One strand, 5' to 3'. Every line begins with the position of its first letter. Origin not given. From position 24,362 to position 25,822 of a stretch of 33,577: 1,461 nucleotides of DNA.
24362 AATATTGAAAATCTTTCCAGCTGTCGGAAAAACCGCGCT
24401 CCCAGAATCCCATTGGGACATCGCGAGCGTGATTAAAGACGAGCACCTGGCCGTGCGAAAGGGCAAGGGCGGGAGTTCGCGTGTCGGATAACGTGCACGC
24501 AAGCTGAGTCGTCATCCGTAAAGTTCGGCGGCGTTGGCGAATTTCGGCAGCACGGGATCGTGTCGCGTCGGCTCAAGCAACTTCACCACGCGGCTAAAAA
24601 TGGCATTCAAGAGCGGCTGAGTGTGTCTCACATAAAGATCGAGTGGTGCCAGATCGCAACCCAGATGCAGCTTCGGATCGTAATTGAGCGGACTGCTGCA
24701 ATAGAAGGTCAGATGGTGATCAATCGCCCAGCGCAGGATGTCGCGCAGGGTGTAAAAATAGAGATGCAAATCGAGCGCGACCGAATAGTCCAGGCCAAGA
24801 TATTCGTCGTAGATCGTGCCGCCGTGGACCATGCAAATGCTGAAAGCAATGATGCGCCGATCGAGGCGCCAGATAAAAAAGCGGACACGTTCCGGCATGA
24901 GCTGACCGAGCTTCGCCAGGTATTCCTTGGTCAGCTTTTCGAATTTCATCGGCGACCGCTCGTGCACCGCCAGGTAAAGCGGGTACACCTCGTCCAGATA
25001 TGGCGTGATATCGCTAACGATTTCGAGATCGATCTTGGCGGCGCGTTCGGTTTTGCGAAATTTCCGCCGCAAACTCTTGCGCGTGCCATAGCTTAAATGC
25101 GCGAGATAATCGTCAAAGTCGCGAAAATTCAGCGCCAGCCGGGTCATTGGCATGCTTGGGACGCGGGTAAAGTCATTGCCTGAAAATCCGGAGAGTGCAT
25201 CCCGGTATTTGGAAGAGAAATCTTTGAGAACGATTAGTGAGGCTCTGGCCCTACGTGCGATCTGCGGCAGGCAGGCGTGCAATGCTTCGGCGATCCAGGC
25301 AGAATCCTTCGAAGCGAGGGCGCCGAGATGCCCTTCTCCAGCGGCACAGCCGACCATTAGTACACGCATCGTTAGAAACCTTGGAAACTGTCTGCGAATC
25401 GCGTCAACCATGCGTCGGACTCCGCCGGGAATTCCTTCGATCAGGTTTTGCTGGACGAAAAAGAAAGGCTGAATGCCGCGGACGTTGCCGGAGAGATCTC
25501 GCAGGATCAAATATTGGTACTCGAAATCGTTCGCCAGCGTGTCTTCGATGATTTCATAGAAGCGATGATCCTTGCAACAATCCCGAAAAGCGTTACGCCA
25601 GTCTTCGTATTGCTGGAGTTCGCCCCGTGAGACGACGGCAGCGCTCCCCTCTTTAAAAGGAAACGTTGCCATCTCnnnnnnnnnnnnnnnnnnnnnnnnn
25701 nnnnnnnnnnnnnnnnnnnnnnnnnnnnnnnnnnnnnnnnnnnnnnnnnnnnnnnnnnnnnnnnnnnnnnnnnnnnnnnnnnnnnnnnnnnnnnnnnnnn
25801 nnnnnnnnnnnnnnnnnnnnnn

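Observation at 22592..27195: acpP followed by a tightly coupled operon of an MscS-like channel, two FemAB/BioF2-like GNAT paralogs and two ArnE/ArnF-sized half transporters: a candidate novel lipid or glycan modification-and-flip module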

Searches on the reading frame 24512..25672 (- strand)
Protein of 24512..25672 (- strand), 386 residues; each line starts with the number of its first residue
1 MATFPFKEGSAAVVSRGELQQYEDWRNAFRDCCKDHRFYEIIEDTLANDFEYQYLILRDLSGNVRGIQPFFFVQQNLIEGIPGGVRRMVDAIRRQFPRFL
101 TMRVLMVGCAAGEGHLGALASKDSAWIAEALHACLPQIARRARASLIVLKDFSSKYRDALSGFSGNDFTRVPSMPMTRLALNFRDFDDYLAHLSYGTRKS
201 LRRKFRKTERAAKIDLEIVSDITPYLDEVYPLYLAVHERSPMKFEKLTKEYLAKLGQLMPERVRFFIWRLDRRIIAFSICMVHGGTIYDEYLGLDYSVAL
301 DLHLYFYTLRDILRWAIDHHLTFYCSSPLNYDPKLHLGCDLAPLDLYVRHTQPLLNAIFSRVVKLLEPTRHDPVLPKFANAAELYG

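Call 3: search_protein_families(library=pfam, proteins=[window:24512-25672:-], max_evalue=0.01)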
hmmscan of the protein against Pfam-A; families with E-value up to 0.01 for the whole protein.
window:24512-25672:- (386 aa): 2 families
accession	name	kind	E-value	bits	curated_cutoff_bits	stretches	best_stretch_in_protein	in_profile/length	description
PF13480.13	Acetyltransf_6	-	1.7e-12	48.1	22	1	197-324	3-132/143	Acetyltransferase (GNAT) domain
PF04339.18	FemAB_like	-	8.5e-12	45.3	27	1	123-322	112-307/369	Peptidogalycan biosysnthesis/recognition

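Call 4: search_protein_families(library=ncbifam, proteins=[window:24512-25672:-], max_evalue=0.01)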
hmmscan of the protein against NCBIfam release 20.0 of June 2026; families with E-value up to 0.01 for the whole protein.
window:24512-25672:- (386 aa): 1 family
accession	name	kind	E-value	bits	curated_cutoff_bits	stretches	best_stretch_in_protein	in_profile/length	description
NF047883.1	UAcmpLyAlTFemX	equivalog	0.0053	16.1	500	1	202-324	172-290/337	UDP-N-acetylmuramoylpentapeptide-lysine N(6)-alanyltransferase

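Call 9: find_homologous_proteins(query=window:24512-25672:-, max_evalue=0.00001)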
Query window:24512-25672:- (386 aa): 6171 proteins with E <= 0.00001 among 8000 candidates; the best 120 are listed.
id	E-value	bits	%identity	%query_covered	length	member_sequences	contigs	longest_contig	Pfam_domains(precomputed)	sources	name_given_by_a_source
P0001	2.3e-242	822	92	100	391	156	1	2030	PF13480.14,PF04339.19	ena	-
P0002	2.2e-229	779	87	100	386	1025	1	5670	PF13480.14,PF04339.19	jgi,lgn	-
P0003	8.6e-229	777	87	99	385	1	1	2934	PF13480.14,PF04339.19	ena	-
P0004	2.9e-218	743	82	100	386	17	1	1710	PF13480.14,PF04339.19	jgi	jgi:predicted N-acyltransferase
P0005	4.3e-218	742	82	99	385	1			PF13480.14,PF04339.19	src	-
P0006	3.8e-211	719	81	99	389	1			PF13480.14,PF04339.19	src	-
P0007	1.4e-204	698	76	100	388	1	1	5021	PF13480.14,PF04339.19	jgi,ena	jgi:predicted N-acyltransferase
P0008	4.2e-202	689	75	100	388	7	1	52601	PF13480.14,PF04339.19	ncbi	-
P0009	1.1e-199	681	75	100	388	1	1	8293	PF13480.14,PF04339.19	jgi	jgi:predicted N-acyltransferase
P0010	8.3e-199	679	75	100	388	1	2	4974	PF13480.14,PF04339.19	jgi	jgi:hypothetical protein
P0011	1.5e-198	678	74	100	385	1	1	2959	PF13480.14,PF04339.19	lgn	-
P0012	3.9e-198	676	75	100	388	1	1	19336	PF13480.14,PF04339.19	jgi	jgi:Acetyltransferase (GNAT) domain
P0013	4.9e-198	676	74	99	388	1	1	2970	PF13480.14,PF04339.19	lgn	-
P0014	5.6e-198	676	76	99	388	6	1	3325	PF13480.14,PF04339.19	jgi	-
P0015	9.5e-198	675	74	100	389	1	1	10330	PF13480.14,PF04339.19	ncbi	-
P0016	5.6e-197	673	74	100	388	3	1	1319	PF13480.14,PF04339.19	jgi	jgi:Acetyltransferase (GNAT) domain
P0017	6.8e-197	672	73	100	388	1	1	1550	PF13480.14,PF04339.19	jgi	jgi:predicted N-acyltransferase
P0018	4.5e-196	670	75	99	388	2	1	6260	PF13480.14,PF04339.19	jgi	jgi:predicted N-acyltransferase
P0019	9.0e-196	669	75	99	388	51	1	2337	PF13480.14,PF04339.19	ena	-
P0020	2.6e-195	667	73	100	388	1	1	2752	PF13480.14,PF04339.19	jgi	jgi:hypothetical protein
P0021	2.6e-194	664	75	99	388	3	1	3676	PF13480.14,PF04339.19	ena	-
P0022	9.0e-194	662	74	99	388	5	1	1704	PF13480.14,PF04339.19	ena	-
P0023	7.4e-193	659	74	99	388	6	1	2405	PF13480.14,PF04339.19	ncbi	-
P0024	1.4e-192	658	74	100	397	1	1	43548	PF13480.14,PF04339.19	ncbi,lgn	-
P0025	6.6e-192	656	73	99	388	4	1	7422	PF13480.14,PF04339.19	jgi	jgi:Uncharacterized protein conserved in bacteria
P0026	6.6e-192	656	73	100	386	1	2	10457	PF13480.14,PF04339.19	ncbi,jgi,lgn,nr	ncbi:MAG: GNAT family N-acetyltransferase [Chthoniobacterales bacterium]|nr:MAG: GNAT family N-acety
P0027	1.0e-190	652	73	99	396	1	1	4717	PF13480.14,PF04339.19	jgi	jgi:predicted N-acyltransferase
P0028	2.7e-190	651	74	99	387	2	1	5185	PF13480.14,PF04339.19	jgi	jgi:predicted N-acyltransferase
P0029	7.2e-190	649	72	100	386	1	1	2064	PF13480.14,PF04339.19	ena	-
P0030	1.6e-189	648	71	100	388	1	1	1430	PF13480.14,PF04339.19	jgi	jgi:hypothetical protein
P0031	1.8e-189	648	72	99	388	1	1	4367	PF13480.14,PF04339.19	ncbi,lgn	-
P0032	1.2e-188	645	73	99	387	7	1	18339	PF13480.14,PF04339.19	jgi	jgi:predicted N-acyltransferase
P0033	1.6e-186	638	71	99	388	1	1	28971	PF13480.14,PF04339.19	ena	-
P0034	1.9e-186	638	74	99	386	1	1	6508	PF13480.14,PF04339.19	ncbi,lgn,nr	ncbi:MAG: GNAT family N-acetyltransferase [Verrucomicrobiota bacterium]|nr:GNAT family N-acetyltrans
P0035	2.5e-186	638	72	99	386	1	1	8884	PF13480.14,PF04339.19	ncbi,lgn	-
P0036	2.7e-185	634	73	99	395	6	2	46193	PF13480.14,PF04339.19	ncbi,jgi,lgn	ncbi:MAG TPA: GNAT family N-acetyltransferase [Chthoniobacterales bacterium]|jgi:predicted N-acyltra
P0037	4.2e-185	633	72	100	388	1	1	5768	PF13480.14,PF04339.19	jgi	-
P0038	7.5e-182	623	70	99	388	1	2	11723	PF13480.14,PF04339.19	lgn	-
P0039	3.4e-181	621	70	99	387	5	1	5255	PF13480.14,PF04339.19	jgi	jgi:predicted N-acyltransferase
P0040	4.0e-181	620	71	99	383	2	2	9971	PF13480.14,PF04339.19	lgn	-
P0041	3.1e-180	617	69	99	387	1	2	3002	PF13480.14,PF04339.19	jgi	jgi:predicted N-acyltransferase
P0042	5.3e-180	617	69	99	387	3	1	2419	PF13480.14,PF04339.19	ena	-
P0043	2.4e-179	615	70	99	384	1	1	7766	PF13480.14,PF04339.19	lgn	-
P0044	2.8e-178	611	67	99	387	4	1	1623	PF13480.14,PF04339.19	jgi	jgi:predicted N-acyltransferase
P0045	5.8e-178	610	67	99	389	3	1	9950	PF13480.14,PF04339.19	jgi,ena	-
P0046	1.9e-177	608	68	99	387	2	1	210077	PF13480.14,PF04339.19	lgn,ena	-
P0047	3.4e-177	607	68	99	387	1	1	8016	PF13480.14,PF04339.19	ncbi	ncbi:MAG: hypothetical protein QOE73_2429 [Verrucomicrobiota bacterium]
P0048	5.9e-177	607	66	98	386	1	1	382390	PF13480.14,PF04339.19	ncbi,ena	-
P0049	9.0e-177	606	68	99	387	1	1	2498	PF13480.14,PF04339.19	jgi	jgi:predicted N-acyltransferase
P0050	1.5e-176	605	68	99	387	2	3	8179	PF13480.14,PF04339.19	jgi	jgi:predicted N-acyltransferase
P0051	3.9e-176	604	69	99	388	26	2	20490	PF13480.14,PF04339.19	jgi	jgi:predicted N-acyltransferase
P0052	4.4e-176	604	68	99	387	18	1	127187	PF13480.14,PF04339.19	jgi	jgi:predicted N-acyltransferase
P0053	4.9e-176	604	65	99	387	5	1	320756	PF13480.14,PF04339.19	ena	-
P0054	5.5e-176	604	66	99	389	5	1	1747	PF13480.14,PF04339.19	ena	-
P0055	8.0e-176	603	68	99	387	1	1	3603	PF13480.14,PF04339.19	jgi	jgi:predicted N-acyltransferase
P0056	9.8e-176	603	70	98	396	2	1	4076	PF13480.14,PF04339.19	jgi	jgi:predicted N-acyltransferase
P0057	1.6e-175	602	68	99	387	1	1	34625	PF13480.14,PF04339.19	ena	-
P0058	1.7e-175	602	66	99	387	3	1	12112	PF13480.14,PF04339.19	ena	-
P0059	1.7e-175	602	67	99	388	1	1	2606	PF13480.14,PF04339.19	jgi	jgi:predicted N-acyltransferase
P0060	1.7e-175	602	67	99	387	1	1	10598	PF13480.14,PF04339.19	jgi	jgi:predicted N-acyltransferase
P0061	1.8e-175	602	67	99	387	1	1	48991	PF13480.14,PF04339.19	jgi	jgi:predicted N-acyltransferase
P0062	2.4e-175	601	69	99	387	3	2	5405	PF13480.14,PF04339.19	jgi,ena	jgi:predicted N-acyltransferase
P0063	4.2e-175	601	68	99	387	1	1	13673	PF13480.14,PF04339.19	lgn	-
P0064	4.5e-175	601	68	99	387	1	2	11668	PF13480.14,PF04339.19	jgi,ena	-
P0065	1.2e-174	599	68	99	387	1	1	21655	PF13480.14,PF04339.19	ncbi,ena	-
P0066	1.7e-174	599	67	99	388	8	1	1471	PF13480.14,PF04339.19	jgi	jgi:predicted N-acyltransferase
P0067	1.8e-174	599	68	99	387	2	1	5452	PF13480.14,PF04339.19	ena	-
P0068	6.4e-174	597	68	97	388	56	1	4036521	PF13480.14,PF04339.19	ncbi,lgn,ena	-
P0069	7.3e-174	597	68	97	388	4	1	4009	PF13480.14,PF04339.19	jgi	jgi:hypothetical protein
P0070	8.1e-174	596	66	99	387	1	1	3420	PF13480.14,PF04339.19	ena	-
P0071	9.8e-174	596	68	97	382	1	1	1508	PF13480.14,PF04339.19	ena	-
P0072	1.2e-173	596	65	99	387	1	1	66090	PF13480.14,PF04339.19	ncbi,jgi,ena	jgi:predicted N-acyltransferase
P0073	1.3e-173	596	68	97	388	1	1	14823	PF13480.14,PF04339.19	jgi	jgi:predicted N-acyltransferase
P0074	1.3e-173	596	67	99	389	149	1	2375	PF13480.14,PF04339.19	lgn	-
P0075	1.7e-173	595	66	99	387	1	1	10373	PF13480.14,PF04339.19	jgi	jgi:predicted N-acyltransferase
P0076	2.0e-173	595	66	99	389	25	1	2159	PF13480.14,PF04339.19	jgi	-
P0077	2.3e-173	595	65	99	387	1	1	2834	PF13480.14,PF04339.19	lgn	-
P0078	2.5e-173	595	65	99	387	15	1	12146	PF13480.14,PF04339.19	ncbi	ncbi:MAG: GNAT family N-acetyltransferase [Verrucomicrobiota bacterium]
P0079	2.8e-173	595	67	98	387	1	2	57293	PF13480.14,PF04339.19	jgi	jgi:predicted N-acyltransferase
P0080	2.9e-173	595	65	99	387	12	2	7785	PF13480.14,PF04339.19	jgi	jgi:predicted N-acyltransferase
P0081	3.0e-173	594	68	99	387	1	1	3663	PF13480.14,PF04339.19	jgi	-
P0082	3.5e-173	594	68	99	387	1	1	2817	PF13480.14,PF04339.19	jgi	-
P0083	4.3e-173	594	67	98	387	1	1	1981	PF13480.14,PF04339.19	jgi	jgi:predicted N-acyltransferase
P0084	4.6e-173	594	67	99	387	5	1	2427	PF13480.14,PF04339.19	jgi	jgi:predicted N-acyltransferase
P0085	4.7e-173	594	66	98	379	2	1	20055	PF13480.14,PF04339.19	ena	-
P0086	5.4e-173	594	65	99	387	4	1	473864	PF13480.14,PF04339.19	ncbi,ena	-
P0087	7.3e-173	593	67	98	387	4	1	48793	PF13480.14,PF04339.19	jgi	jgi:predicted N-acyltransferase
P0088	7.7e-173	593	67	98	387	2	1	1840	PF13480.14,PF04339.19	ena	-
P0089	8.9e-173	593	68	98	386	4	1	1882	PF13480.14,PF04339.19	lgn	-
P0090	1.0e-172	593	65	99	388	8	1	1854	PF13480.14,PF04339.19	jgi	jgi:predicted N-acyltransferase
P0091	1.4e-172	592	66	99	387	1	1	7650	PF13480.14,PF04339.19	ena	-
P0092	1.8e-172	592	68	97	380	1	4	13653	PF13480.14,PF04339.19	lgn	-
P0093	1.8e-172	592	66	99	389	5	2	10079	PF13480.14,PF04339.19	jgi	-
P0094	2.3e-172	592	66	99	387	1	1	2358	PF13480.14,PF04339.19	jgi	jgi:predicted N-acyltransferase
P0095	2.4e-172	592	68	97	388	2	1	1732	PF13480.14,PF04339.19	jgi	jgi:hypothetical protein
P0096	3.0e-172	591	66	99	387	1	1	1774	PF13480.14,PF04339.19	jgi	jgi:predicted N-acyltransferase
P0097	3.7e-172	591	66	98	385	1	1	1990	PF13480.14,PF04339.19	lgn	-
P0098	4.1e-172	591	66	99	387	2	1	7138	PF13480.14,PF04339.19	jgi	jgi:predicted N-acyltransferase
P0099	5.2e-172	590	66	98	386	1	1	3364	PF13480.14,PF04339.19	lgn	-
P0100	6.0e-172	590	67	97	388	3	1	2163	PF13480.14,PF04339.19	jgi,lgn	jgi:predicted N-acyltransferase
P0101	7.0e-172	590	66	99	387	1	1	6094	PF13480.14,PF04339.19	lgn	-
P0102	8.5e-172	590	66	99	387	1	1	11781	PF13480.14,PF04339.19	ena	-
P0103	8.7e-172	590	65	99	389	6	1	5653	PF13480.14,PF04339.19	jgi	jgi:predicted N-acyltransferase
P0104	1.0e-171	589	66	99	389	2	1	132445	PF13480.14,PF04339.19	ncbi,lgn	-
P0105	1.4e-171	589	64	99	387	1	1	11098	PF13480.14,PF04339.19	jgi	jgi:predicted N-acyltransferase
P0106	1.6e-171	589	65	99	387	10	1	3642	PF13480.14,PF04339.19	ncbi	-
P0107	1.6e-171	589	65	99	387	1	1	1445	PF13480.14,PF04339.19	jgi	jgi:predicted N-acyltransferase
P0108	1.7e-171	589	65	99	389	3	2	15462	PF13480.14,PF04339.19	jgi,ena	jgi:predicted N-acyltransferase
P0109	1.7e-171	589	66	99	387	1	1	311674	PF13480.14,PF04339.19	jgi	jgi:predicted N-acyltransferase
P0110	1.8e-171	589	66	99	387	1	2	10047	PF13480.14,PF04339.19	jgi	jgi:predicted N-acyltransferase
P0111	1.9e-171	589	66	99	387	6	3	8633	PF13480.14,PF04339.19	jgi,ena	-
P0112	1.9e-171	589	67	98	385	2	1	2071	PF13480.14,PF04339.19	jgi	-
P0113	2.3e-171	588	66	99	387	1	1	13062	PF13480.14,PF04339.19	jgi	jgi:predicted N-acyltransferase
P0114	2.7e-171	588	65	99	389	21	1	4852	PF13480.14,PF04339.19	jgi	jgi:predicted N-acyltransferase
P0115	2.9e-171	588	66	99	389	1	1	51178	PF13480.14,PF04339.19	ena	-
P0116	3.8e-171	588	65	98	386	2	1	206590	PF13480.14,PF04339.19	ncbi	-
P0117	4.5e-171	587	65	99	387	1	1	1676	PF13480.14,PF04339.19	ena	-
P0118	5.3e-171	587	64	99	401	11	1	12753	PF13480.14,PF04339.19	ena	-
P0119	5.7e-171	587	66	99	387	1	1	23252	PF13480.14,PF04339.19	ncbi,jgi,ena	-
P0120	6.3e-171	587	65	99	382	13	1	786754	PF13480.14,PF04339.19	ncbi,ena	-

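Call 11: find_encoding_contigs(protein=P0068, flank=10000, max_places=3)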
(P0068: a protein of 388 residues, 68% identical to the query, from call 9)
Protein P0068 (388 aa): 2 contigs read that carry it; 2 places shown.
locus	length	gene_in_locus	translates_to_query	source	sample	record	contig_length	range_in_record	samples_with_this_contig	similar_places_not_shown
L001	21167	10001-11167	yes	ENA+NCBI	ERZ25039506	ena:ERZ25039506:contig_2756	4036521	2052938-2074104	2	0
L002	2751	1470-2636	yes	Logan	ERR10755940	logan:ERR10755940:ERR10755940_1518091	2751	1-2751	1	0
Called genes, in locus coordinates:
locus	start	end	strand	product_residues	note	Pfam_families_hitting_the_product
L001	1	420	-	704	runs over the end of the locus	PF00378:ECH_1, PF16113:ECH_2, PF02737:3HCDH_N, PF00725:3HCDH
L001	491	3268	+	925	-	PF00690:Cation_ATPase_N, PF00122:E1-E2_ATPase, PF00702:Hydrolase, PF13246:Cation_ATPase, PF00689:Cation_ATPase_C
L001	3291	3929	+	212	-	PF01865:PhoU_div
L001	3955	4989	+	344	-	PF01384:PHO4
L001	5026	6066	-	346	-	PF01408:GFO_IDH_MocA, PF22725:GFO_IDH_MocA_C3, PF02894:GFO_IDH_MocA_C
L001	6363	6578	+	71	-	PF00830:Ribosomal_L28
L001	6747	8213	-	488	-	-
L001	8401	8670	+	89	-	PF14573:PP-binding_2 (faint), PF00550:PP-binding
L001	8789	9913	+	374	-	PF21088:MS_channel_1st (weak), PF00924:MS_channel_2nd, PF21082:MS_channel_3rd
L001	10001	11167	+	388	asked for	PF04339:FemAB_like, PF13480:Acetyltransf_6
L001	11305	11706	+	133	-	PF00892:EamA (weak)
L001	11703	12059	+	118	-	PF00892:EamA (weak)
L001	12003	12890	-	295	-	-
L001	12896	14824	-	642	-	PF13432:TPR_16 (weak), PF14559:TPR_19, PF13431:TPR_17 (weak), PF13414:TPR_11 (weak), PF13432:TPR_16 (weak), PF14559:TPR_19, PF00515:TPR_1 (weak), PF13414:TPR_11, +14 more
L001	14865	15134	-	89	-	-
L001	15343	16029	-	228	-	PF00730:HhH-GPD, PF00633:HHH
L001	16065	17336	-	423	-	PF13167:GTP-bdg_N, PF16360:GTP-bdg_M, PF03193:RsgA_GTPase (faint), PF00350:Dynamin_N (faint), PF01926:MMR_HSR1, PF02421:FeoB_N (weak), PF16897:MMR_HSR1_Xtn (faint), PF19275:HflX_C (weak)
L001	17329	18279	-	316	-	PF01745:IPT (weak), PF01715:IPPT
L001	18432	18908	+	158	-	-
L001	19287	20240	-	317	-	PF00106:adh_short (weak), PF01073:3Beta_HSD, PF01370:Epimerase, PF02719:Polysacc_synt_2, PF04321:RmlD_sub_bind, PF05368:NmrA, PF13460:NAD_binding_10, PF16363:GDP_Man_Dehyd, +1 more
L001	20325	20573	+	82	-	-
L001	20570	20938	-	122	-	-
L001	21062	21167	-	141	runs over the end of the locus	PF10825:DUF2752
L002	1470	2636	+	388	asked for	PF04339:FemAB_like, PF13480:Acetyltransf_6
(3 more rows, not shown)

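Call 14: search_solved_structures(query=window:24512-25672:-, max_evalue=1, show_alignments=2)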
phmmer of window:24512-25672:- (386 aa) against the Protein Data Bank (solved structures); distinct sequences matched with E-value up to 1: 0.

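Call 19: find_encoding_contigs(protein=P0120, flank=8000, max_places=2)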
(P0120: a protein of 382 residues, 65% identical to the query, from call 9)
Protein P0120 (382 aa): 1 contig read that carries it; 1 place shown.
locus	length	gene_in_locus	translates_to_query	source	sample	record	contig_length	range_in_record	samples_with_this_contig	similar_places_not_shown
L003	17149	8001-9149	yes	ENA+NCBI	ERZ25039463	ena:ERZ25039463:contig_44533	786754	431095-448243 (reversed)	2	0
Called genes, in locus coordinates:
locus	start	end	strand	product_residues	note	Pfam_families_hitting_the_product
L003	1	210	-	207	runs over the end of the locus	PF00378:ECH_1, PF16113:ECH_2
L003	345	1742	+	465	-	PF03448:MgtE_N, PF00571:CBS, PF01769:MgtE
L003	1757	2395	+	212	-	PF01865:PhoU_div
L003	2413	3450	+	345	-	PF01384:PHO4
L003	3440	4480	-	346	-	PF01408:GFO_IDH_MocA, PF22725:GFO_IDH_MocA_C3, PF02894:GFO_IDH_MocA_C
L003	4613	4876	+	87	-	PF00830:Ribosomal_L28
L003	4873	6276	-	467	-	-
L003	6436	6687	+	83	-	PF00550:PP-binding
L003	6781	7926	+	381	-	PF21088:MS_channel_1st (weak), PF00924:MS_channel_2nd, PF21082:MS_channel_3rd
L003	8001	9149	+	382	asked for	PF04339:FemAB_like, PF13480:Acetyltransf_6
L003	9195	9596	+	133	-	-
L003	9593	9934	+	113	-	PF00892:EamA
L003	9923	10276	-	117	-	-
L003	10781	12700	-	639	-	PF13371:TPR_9 (faint), PF07719:TPR_2 (faint), PF13414:TPR_11, PF13432:TPR_16 (weak), PF13414:TPR_11 (weak), PF13432:TPR_16 (weak), PF00515:TPR_1 (weak), PF13414:TPR_11 (weak), +8 more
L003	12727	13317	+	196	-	PF04120:Iron_permease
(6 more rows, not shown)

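Call 20: find_encoding_contigs(protein=P0048, flank=8000, max_places=2)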
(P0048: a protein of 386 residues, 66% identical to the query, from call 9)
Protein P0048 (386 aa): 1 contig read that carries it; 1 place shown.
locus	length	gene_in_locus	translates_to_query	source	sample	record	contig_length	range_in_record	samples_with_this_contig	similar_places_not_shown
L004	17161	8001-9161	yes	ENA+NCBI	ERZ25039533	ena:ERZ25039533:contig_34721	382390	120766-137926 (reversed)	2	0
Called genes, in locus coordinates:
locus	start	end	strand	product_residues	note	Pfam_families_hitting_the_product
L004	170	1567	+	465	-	PF03448:MgtE_N, PF00571:CBS, PF01769:MgtE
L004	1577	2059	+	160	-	-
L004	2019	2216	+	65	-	-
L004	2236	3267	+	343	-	PF01384:PHO4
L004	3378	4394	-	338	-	PF01408:GFO_IDH_MocA, PF02894:GFO_IDH_MocA_C (faint), PF22725:GFO_IDH_MocA_C3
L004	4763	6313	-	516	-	-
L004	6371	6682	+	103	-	PF00550:PP-binding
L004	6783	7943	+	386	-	PF21088:MS_channel_1st (weak), PF00924:MS_channel_2nd, PF21082:MS_channel_3rd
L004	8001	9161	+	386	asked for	PF04339:FemAB_like, PF13480:Acetyltransf_6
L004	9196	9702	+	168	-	PF00892:EamA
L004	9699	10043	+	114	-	PF00892:EamA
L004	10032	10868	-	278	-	PF00491:Arginase (faint)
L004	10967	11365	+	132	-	PF04120:Iron_permease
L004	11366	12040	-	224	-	PF00730:HhH-GPD, PF00633:HHH (weak)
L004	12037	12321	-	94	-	PF09656:PGPGW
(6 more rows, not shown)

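Call 35: predict_structure(alignment_id=A1)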
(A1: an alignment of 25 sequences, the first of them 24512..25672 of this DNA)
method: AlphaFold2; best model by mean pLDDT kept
length: 386 residues; sequences in the alignment: 25
mean_pLDDT: 89.6   pTM: 0.87
mean pLDDT of the five models: 89.6, 89.5, 87.4, 86.7, 86.5
residues with pLDDT >= 90: 253; 70-90: 110; 50-70: 23; < 50: 0
segments of 3 or more residues with pLDDT < 50: none
pLDDT, mean of each block of 10 residues (from residue 1): 92 92 87 90 79 94 95 74 66 73 87 85 91 95 93 92 85 93 97 95 95 96 96 88 78 95 97 96 95 93 94 98 89 90 93 87 83 91 90
secondary structure, 60 per line:
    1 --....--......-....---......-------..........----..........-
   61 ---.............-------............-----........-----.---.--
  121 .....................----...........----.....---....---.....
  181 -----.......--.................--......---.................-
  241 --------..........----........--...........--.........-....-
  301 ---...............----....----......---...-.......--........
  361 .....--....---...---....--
elements in order: E3-6 E9-14 H16-19 H23-28 H36-45 E50-59 E64-76 H84-95 E101-108 H121-141 E146-153 H161-165 E169-172 E176-180 H186-192 H195-211 E214-219 H223-239 H249-258 E263-270 E273-283 E286-294 H296-299 H304-318 E323-326 H331-336 E340-342 E344-350 H353-365 H368-371 H381-384
